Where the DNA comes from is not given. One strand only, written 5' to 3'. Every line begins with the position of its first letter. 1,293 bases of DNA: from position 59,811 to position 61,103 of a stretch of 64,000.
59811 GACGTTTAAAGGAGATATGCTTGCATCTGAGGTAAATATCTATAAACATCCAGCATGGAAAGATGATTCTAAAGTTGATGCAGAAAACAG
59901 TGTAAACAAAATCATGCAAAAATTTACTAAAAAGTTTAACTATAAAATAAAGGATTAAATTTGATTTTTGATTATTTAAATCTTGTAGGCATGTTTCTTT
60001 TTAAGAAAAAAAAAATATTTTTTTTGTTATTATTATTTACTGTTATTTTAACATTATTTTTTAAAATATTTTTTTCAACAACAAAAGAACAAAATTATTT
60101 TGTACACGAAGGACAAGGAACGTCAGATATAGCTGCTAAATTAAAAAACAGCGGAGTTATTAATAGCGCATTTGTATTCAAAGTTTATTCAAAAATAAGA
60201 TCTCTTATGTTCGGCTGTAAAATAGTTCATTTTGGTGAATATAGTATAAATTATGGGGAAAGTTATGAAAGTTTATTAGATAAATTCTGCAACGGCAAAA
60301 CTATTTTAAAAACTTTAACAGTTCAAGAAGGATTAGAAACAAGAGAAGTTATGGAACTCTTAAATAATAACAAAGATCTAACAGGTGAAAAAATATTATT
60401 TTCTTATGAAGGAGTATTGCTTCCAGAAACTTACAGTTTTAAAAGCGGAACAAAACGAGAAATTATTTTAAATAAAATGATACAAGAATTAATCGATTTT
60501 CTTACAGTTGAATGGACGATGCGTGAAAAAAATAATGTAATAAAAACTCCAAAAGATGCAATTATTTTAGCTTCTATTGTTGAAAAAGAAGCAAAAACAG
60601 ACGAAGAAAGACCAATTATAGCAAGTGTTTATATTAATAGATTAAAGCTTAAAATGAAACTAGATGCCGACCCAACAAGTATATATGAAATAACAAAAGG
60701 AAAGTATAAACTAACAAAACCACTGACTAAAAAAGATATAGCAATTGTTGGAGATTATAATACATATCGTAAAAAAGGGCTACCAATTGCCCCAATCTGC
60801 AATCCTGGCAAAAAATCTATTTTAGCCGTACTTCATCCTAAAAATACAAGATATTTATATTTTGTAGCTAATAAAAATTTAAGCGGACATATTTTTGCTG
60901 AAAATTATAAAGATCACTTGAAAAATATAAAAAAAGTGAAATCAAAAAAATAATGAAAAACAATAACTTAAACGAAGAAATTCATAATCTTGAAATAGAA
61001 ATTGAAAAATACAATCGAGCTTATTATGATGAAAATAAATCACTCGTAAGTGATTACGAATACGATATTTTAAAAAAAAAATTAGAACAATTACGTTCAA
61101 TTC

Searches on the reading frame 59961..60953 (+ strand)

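Call 38: search_protein_families(library=pfam, proteins=[window:59961-60953:+], max_evalue=0.001)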
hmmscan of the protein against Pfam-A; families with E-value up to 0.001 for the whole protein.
window:59961-60953:+ (330 aa): 1 family
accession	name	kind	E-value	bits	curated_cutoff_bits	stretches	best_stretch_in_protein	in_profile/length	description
PF02618.21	YceG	-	2e-77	260.8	32.4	1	48-325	3-275/275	YceG-like family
